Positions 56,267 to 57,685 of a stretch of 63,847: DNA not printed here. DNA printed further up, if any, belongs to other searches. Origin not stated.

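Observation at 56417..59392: Divergent radical-SAM-like / stand-alone TrpB2 enzyme pair under one palindromic control region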

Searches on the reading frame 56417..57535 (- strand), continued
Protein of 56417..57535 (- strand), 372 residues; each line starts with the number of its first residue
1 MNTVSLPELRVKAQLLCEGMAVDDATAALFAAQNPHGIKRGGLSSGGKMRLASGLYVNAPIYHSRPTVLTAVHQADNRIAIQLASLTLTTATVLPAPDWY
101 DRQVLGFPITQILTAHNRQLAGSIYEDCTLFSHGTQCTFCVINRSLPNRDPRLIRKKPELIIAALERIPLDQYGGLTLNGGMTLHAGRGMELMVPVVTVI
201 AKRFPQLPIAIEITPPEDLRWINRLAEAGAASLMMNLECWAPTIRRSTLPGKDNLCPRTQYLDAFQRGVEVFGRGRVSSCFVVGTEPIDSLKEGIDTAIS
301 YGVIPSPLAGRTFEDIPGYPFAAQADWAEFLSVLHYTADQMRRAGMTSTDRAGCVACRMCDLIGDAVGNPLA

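Call 30: search_protein_families(library=ncbifam, proteins=[L018:9302-9589:+, L004:9032-9322:+, L016:9405-9704:+, L050:5599-5847:+], max_evalue=0.01)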
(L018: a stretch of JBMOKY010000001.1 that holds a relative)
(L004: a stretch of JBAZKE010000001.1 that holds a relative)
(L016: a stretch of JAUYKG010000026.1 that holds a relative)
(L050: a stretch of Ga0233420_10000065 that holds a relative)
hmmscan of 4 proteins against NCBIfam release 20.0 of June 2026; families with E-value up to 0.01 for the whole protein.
L018:9302-9589:+ (95 aa): 2 families
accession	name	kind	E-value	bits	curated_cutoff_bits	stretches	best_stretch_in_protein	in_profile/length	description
TIGR02531.1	yecD_yerC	hypoth_equivalog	3.1e-27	94.8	42.2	1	9-94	3-88/88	YerC/YecD family TrpR-related protein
TIGR01321.1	TrpR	equivalog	1.1e-06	29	67.25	1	22-80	20-79/94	trp operon repressor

L004:9032-9322:+ (96 aa): 3 families
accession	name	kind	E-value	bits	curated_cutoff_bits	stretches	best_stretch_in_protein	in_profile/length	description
TIGR02531.1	yecD_yerC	hypoth_equivalog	1.7e-27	95.7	42.2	1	9-94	3-88/88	YerC/YecD family TrpR-related protein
TIGR01321.1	TrpR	equivalog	1.2e-08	35.2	67.25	1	20-81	18-80/94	trp operon repressor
NF033558.1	transpos_IS1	equivalog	0.0089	16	100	0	26-78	26-77/199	IS1 family transposase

L016:9405-9704:+ (99 aa): 2 families
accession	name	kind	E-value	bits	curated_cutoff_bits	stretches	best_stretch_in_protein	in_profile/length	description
TIGR02531.1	yecD_yerC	hypoth_equivalog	7.6e-20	71.2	42.2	1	10-95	3-88/88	YerC/YecD family TrpR-related protein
TIGR01321.1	TrpR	equivalog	0.00048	20.5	67.25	1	15-80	12-78/94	trp operon repressor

L050:5599-5847:+ (83 aa): 2 families
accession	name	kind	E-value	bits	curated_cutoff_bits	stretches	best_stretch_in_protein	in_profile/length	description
TIGR02531.1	yecD_yerC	hypoth_equivalog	1e-18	67.5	42.2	1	2-82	8-88/88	YerC/YecD family TrpR-related protein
TIGR01321.1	TrpR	equivalog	1.1e-05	25.7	67.25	1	10-69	20-80/94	trp operon repressor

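Call 32: predict_structure(alignment_id=A1)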
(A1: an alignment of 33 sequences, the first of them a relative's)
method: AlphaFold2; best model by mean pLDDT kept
length: 372 residues; sequences in the alignment: 33
mean_pLDDT: 94.3   pTM: 0.92
mean pLDDT of the five models: 94.3, 94.0, 94.0, 93.7, 93.5
residues with pLDDT >= 90: 340; 70-90: 20; 50-70: 6; < 50: 6
segments of 3 or more residues with pLDDT < 50: 1-3, 370-372
pLDDT, mean of each block of 10 residues (from residue 1): 66 96 98 93 87 96 94 97 95 97 97 96 96 95 93 97 98 97 96 98 98 98 99 98 96 97 99 97 95 98 96 91 88 97 95 93 79 44
secondary structure, 60 per line:
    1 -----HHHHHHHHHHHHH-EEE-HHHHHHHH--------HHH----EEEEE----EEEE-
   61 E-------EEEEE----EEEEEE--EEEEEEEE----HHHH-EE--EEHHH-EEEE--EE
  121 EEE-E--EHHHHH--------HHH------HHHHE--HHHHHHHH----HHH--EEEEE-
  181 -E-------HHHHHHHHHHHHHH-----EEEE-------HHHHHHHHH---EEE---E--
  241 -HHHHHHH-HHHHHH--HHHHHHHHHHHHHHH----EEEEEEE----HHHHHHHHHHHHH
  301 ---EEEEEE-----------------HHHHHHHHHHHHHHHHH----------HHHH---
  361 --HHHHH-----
elements in order: H6-18 E20-22 H24-31 E47-51 E56-59 E69-73 E78-83 E86-93 H98-101 E113-116 E119-123 H129-133 H151-154 H158-165 E175-179 H190-203 E209-212 H220-228 E232-234 H242-248 H250-255 H258-272 E277-283 H288-300 E304-309 H327-343 H354-357 H363-367
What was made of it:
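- On Radical SAM superfamily: AlphaFold pLDDT 94.3, pTM 0.92 (call 32).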

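Call 37: fold_search(model_id=the predicted structure, library=pdb)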
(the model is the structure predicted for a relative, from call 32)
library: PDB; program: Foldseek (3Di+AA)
matches with E <= 10: 1768; with E <= 0.001: 82
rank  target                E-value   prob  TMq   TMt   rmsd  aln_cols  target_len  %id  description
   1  3rf9_A                5.0e-07  1.00  0.44  0.46  11.9       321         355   17  X-ray structure of RlmN from Escherichia coli (released 2011-05-11)
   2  4pl2_A                1.0e-06  1.00  0.46  0.49  11.2       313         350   18  X-ray crystal structure of C118A RlmN from Escherichia coli (released 2014-05-28)
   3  3rfa_A                1.1e-06  1.00  0.43  0.47  11.5       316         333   17  X-ray structure of RlmN from Escherichia coli in complex with S-adenosylmethionine (released 2011-05-11)
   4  3rfa_B                1.8e-06  1.00  0.45  0.46  11.2       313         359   18  X-ray structure of RlmN from Escherichia coli in complex with S-adenosylmethionine (released 2011-05-11)
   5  5hr7_A                2.4e-06  1.00  0.44  0.45  11.7       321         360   16  X-ray crystal structure of C118A RlmN from Escherichia coli with cross-linked in vitro transcribed tRNA (released 2016-04-13)
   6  4pl1_A                2.6e-06  1.00  0.45  0.50  11.3       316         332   16  X-ray crystal structure of C118A RlmN from Escherichia coli with S-adenosylmethionine (released 2014-05-28)
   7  3ciw                  3.9e-06  1.00  0.46  0.49   4.3       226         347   15  X-RAY structure of the [FeFe]-hydrogenase maturase HydE from thermotoga maritima (released 2008-04-08)
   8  5exk_A                4.4e-06  1.00  0.45  0.54   5.3       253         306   16  Crystal structure of M. tuberculosis lipoyl synthase with 6-thiooctanoyl peptide intermediate (released 2016-08-10)
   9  5exk_E                4.9e-06  1.00  0.47  0.57   4.7       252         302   16  Crystal structure of M. tuberculosis lipoyl synthase with 6-thiooctanoyl peptide intermediate (released 2016-08-10)
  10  5exk_I                5.2e-06  1.00  0.45  0.55   5.1       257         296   15  Crystal structure of M. tuberculosis lipoyl synthase with 6-thiooctanoyl peptide intermediate (released 2016-08-10)
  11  3rf9_B                5.2e-06  1.00  0.44  0.46  11.5       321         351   18  X-ray structure of RlmN from Escherichia coli (released 2011-05-11)
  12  5few                  5.9e-06  1.00  0.35  0.37  10.0       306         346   12  HydE from T. maritima in complex with S-adenosyl-L-cysteine (final product) (released 2016-04-06)
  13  3t7v                  6.3e-06  1.00  0.46  0.50   5.5       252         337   17  Crystal structure of methylornithine synthase (PylB) (released 2011-11-30)
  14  7o1t                  6.3e-06  1.00  0.36  0.38   9.9       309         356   13  Fe(CO)2CNCl species bound [HydE from T. Maritima (released 2021-05-26)
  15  4u0o                  7.5e-06  1.00  0.47  0.63   3.3       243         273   16  Crystal structure of Thermosynechococcus elongatus Lipoyl Synthase 2 complexed with MTA and DTT (released 2014-08-20)
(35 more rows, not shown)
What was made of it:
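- On Radical SAM superfamily: The top 27 Foldseek PDB hits are all rSAM enzymes (RlmN, HydE, LipA, PylB, HemN, NifB, HydG, viperin), with probability 1.0 and TM 0.35-0.47 (call 37).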

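Call 41: find_encoding_contigs(protein=P0008, flank=6000, max_places=2)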
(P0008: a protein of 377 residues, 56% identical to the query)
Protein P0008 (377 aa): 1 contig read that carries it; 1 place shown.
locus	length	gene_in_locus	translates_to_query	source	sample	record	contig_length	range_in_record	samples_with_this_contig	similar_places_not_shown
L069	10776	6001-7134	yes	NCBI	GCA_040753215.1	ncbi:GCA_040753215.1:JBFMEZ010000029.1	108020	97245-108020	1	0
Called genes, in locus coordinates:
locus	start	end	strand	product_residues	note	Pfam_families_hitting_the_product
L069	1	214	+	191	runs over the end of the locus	-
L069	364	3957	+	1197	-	PF14890:Intein_splicing, PF14528:LAGLIDADG_3, PF01935:DUF87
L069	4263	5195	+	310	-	-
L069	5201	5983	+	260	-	PF01048:PNP_UDP_1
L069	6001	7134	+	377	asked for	PF04055:Radical_SAM (weak)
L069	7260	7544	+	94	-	-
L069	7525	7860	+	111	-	PF02452:PemK_toxin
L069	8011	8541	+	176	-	PF01909:NTP_transf_2, PF18765:Polbeta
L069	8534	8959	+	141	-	PF05168:HEPN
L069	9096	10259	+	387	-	PF04055:Radical_SAM, PF00633:HHH (weak), PF21176:RecR_HhH (faint)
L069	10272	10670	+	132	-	PF04326:SLFN_AlbA_2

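Call 42: find_encoding_contigs(protein=P0062, flank=6000, max_places=2)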
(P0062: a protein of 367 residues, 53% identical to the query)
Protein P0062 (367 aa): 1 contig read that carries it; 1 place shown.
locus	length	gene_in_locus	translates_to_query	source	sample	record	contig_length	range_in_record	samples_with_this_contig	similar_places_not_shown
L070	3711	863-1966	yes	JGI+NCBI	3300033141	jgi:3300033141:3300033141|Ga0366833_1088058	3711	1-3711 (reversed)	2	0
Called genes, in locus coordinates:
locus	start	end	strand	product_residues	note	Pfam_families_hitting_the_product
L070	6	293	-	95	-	PF01371:Trp_repressor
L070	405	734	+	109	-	PF01371:Trp_repressor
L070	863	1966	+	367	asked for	-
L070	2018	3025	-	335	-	PF06723:MreB_Mbl, PF00022:Actin (faint), PF00012:HSP70, PF06277:EutA (weak), PF14450:FtsA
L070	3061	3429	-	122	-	PF05635:23S_rRNA_IVP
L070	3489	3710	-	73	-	?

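Call 56: search_protein_families(library=pfam, proteins=[L014:818-1552:+, L015:9535-10008:+, L052:2326-2913:+, L020:9673-9942:+, L033:4664-5926:+, L050:7359-7754:+, L069:5201-5983:+], max_evalue=0.01)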
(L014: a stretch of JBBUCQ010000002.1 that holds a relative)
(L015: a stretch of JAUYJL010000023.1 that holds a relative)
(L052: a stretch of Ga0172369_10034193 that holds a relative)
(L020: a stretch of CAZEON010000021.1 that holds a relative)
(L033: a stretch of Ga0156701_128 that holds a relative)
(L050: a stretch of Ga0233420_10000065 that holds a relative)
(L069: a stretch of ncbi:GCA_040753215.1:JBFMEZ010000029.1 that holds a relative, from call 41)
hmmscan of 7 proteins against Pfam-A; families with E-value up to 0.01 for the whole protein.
L014:818-1552:+ (244 aa): 1 family
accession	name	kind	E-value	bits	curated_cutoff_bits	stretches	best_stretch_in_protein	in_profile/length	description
PF01634.23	HisG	-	4e-10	40.3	25.5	1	50-236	1-157/158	ATP phosphoribosyltransferase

L015:9535-10008:+ (157 aa): 0 families

L052:2326-2913:+ (195 aa): 5 families
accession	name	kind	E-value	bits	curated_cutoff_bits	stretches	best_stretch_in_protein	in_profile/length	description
PF18306.6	LDcluster4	-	1.2e-27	96.9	26.3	1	17-179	2-150/151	SLOG cluster4 family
PF02481.21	DNA_processg_A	-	0.0001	22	29.6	0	17-105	45-126/212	DNA recombination-mediator protein A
PF03641.19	Lysine_decarbox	-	0.0003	21.4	27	1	67-135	4-70/131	Possible lysine decarboxylase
PF18171.6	LSDAT_prok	-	0.0012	18.6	25.4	1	121-173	127-179/195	SLOG in TRPM, prokaryote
PF18185.7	STALD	-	0.0077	16.1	24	0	125-174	133-182/211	Sir2- and TIR-associating SLOG family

L020:9673-9942:+ (89 aa): 0 families

L033:4664-5926:+ (420 aa): 0 families

L050:7359-7754:+ (131 aa): 1 family
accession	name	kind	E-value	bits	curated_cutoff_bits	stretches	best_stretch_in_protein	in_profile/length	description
PF02195.25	ParB_N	-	0.0023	18.4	26.3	1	17-82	20-86/95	ParB N-terminal domain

L069:5201-5983:+ (260 aa): 1 family
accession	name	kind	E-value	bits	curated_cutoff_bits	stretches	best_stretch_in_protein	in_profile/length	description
PF01048.26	PNP_UDP_1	-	1e-34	120.4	25.1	1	25-216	2-202/233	Phosphorylase superfamily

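Call 57: search_protein_families(library=ncbifam, proteins=[L014:818-1552:+, L015:9535-10008:+, L052:2326-2913:+, L020:9673-9942:+, L033:4664-5926:+, L050:7359-7754:+, L069:5201-5983:+], max_evalue=0.01)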
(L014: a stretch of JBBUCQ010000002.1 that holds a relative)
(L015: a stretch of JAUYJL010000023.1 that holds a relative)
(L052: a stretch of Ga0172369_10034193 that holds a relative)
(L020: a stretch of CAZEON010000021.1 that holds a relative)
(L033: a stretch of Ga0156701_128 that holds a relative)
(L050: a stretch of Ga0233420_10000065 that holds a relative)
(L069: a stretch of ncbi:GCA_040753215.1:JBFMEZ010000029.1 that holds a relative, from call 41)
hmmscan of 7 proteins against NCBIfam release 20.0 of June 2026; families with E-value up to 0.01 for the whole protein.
L014:818-1552:+ (244 aa): 1 family
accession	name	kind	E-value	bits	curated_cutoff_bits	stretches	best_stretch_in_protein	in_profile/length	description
TIGR00070.1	hisG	equivalog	5e-07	29.8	75.75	1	43-211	41-178/183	ATP phosphoribosyltransferase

L015:9535-10008:+ (157 aa): 0 families

L052:2326-2913:+ (195 aa): 3 families
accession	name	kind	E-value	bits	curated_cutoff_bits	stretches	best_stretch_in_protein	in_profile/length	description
TIGR00725.1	TIGR00725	hypoth_equivalog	1.5e-20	73.2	106.9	1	17-184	2-159/159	TIGR00725 family protein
TIGR00730.1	TIGR00730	subfamily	7.6e-08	32.3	96.35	1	26-135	9-114/178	TIGR00730 family Rossman fold protein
NF058542.1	CtkRMPhLog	equivalog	1.5e-07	31.6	300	1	32-140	15-119/177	cytokinin riboside 5'-monophosphate phosphoribohydrolase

L020:9673-9942:+ (89 aa): 0 families

L033:4664-5926:+ (420 aa): 0 families

L050:7359-7754:+ (131 aa): 4 families
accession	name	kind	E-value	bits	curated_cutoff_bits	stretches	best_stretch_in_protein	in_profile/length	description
NF053625.1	SerKinSerKArch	equivalog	2.1e-18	66.4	380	1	4-78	15-93/244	ADP-dependent L-serine kinase SerK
NF033589.0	staphy_B_SbnI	equivalog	9.8e-09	34.9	350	1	1-74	4-80/254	bifunctional transcriptional regulator/O-phospho-L-serine synthase SbnI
TIGR00180.1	parB_part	domain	0.00017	21.4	58.45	1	3-75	8-84/186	ParB/RepB/Spo0J family partition protein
TIGR04285.1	nucleoid_noc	exception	0.00069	19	315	1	16-75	18-78/255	nucleoid occlusion protein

L069:5201-5983:+ (260 aa): 16 families
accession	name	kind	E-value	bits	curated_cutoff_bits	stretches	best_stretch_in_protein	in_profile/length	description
TIGR01718.1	Uridine-psphlse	equivalog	2.5e-58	197.3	280.3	1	23-254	12-244/245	uridine phosphorylase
NF008383.0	PRK11178.1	equivalog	3.8e-44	150.9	262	1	23-168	19-164/254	uridine phosphorylase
NF004489.0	PRK05819.1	subfamily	4e-27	95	230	1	26-212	17-204/236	DeoD-type purine-nucleoside phosphorylase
TIGR00107.1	deoD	equivalog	8.6e-25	87.6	232.25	1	25-212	12-200/232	purine-nucleoside phosphorylase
NF005500.0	PRK07115.1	equivalog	9.1e-23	80.8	264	1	65-214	64-213/261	AMP nucleosidase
NF009914.0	PRK13374.1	subfamily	5.3e-21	75.3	338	1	14-212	3-204/235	DeoD-type purine-nucleoside phosphorylase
TIGR01721.1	AMN-like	hypoth_equivalog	1e-17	64.2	307.2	1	65-212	61-208/269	AMP nucleosidase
TIGR01719.1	euk_UDPppase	equivalog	1.2e-07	31.3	249.95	1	22-121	30-139/287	uridine phosphorylase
NF004079.0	PRK05584.1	equivalog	5.9e-07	29.2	169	1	39-194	17-179/232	5'-methylthioadenosine/adenosylhomocysteine nucleosidase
TIGR01717.1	AMP-nucleosdse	equivalog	6e-06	25.3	364.7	1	63-148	262-347/478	AMP nucleosidase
TIGR03664.1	fut_nucase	equivalog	1.7e-05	24.7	124.7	1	52-119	23-91/228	futalosine hydrolase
TIGR01704.1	MTA_SAH-Nsdase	equivalog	5.5e-05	22.8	73.8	1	57-194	33-178/229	5'-methylthioadenosine/S-adenosylhomocysteine nucleosidase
TIGR03468.1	HpnG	hypoth_equivalog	8.2e-05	22.3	187.1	1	65-122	21-77/212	hopanoid-associated phosphorylase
NF006142.0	PRK08292.1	equivalog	0.00012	21.1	307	1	65-141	279-355/492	AMP nucleosidase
NF005213.0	PRK06698.1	equivalog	0.00014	20.8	768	1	57-151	35-129/459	bifunctional 5'-methylthioadenosine/S-adenosylhomocysteine nucleosidase/phosphatase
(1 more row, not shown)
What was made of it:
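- In L050 a SerK/SbnI-like putative serine kinase overlaps the TrpB2 start (call 57).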

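Call 59: search_protein_families(library=pfam, proteins=[L014:2665-3411:+, L014:3459-3914:+, L014:3863-4699:-, L014:4914-6017:+, L014:6081-7058:+, L015:11228-12262:+, L015:12338-13687:+, L015:13726-14817:+, L052:560-1759:+, L014:7-285:+], max_evalue=0.001)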
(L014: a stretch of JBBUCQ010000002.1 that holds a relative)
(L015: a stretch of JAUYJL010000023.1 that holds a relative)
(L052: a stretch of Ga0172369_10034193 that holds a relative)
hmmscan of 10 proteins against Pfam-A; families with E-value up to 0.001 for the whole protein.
L014:2665-3411:+ (248 aa): 1 family
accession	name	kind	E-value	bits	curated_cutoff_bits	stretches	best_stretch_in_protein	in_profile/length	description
PF01177.27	Asp_Glu_race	-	2.5e-37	129.2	31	1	18-233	1-210/211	Asp/Glu/Hydantoin racemase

L014:3459-3914:+ (151 aa): 0 families

L014:3863-4699:- (278 aa): 1 family
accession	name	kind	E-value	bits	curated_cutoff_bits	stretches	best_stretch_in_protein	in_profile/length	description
PF13286.11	HD_assoc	-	1.7e-17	64.1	22.2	1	179-274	1-87/91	Phosphohydrolase-associated domain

L014:4914-6017:+ (367 aa): 0 families

L014:6081-7058:+ (325 aa): 4 families
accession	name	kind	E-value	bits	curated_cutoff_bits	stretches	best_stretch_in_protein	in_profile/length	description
PF00589.27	Phage_integrase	-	2.6e-41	141.7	27.1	1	153-313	18-170/172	Phage integrase family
PF02899.23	Phage_int_SAM_1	-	9e-12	45.5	22.3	1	8-92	1-81/83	Phage integrase, N-terminal SAM-like domain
PF13102.12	Phage_int_SAM_5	-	4.6e-10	40.2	22.3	1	8-95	3-87/98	Phage integrase SAM-like domain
PF13495.12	Phage_int_SAM_4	-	1.2e-07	32.5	27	1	7-95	1-83/85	Phage integrase, N-terminal SAM-like domain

L015:11228-12262:+ (344 aa): 3 families
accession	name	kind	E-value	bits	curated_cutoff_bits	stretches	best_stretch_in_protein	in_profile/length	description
PF02826.25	2-Hacid_dh_C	-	2.9e-59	199.9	25.1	1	131-305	1-178/178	D-isomer specific 2-hydroxyacid dehydrogenase, NAD binding domain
PF00389.36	2-Hacid_dh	-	5.7e-33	113.9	24.6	1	27-331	1-128/134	D-isomer specific 2-hydroxyacid dehydrogenase, catalytic domain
PF07991.19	KARI_N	-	0.00035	20.6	20.6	0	166-257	2-96/165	Acetohydroxy acid isomeroreductase, NADPH-binding domain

L015:12338-13687:+ (449 aa): 2 families
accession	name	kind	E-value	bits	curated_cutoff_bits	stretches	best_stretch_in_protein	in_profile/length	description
PF13660.11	DUF4147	-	2.5e-79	266.5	23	1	19-251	3-230/234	Domain of unknown function (DUF4147)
PF05161.18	MOFRL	-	1.3e-28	99.7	28.3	1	320-435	3-106/106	MOFRL family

L015:13726-14817:+ (363 aa): 0 families

L052:560-1759:+ (399 aa): 2 families
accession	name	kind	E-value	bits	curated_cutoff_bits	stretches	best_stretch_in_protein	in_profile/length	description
PF00155.27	Aminotran_1_2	-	1.8e-67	228.5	19.7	1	39-390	5-361/361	Aminotransferase class I and II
PF01041.23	DegT_DnrJ_EryC1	-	1.3e-09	38.2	19.8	1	116-207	61-145/360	DegT/DnrJ/EryC1/StrS aminotransferase family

L014:7-285:+ (92 aa): 0 families
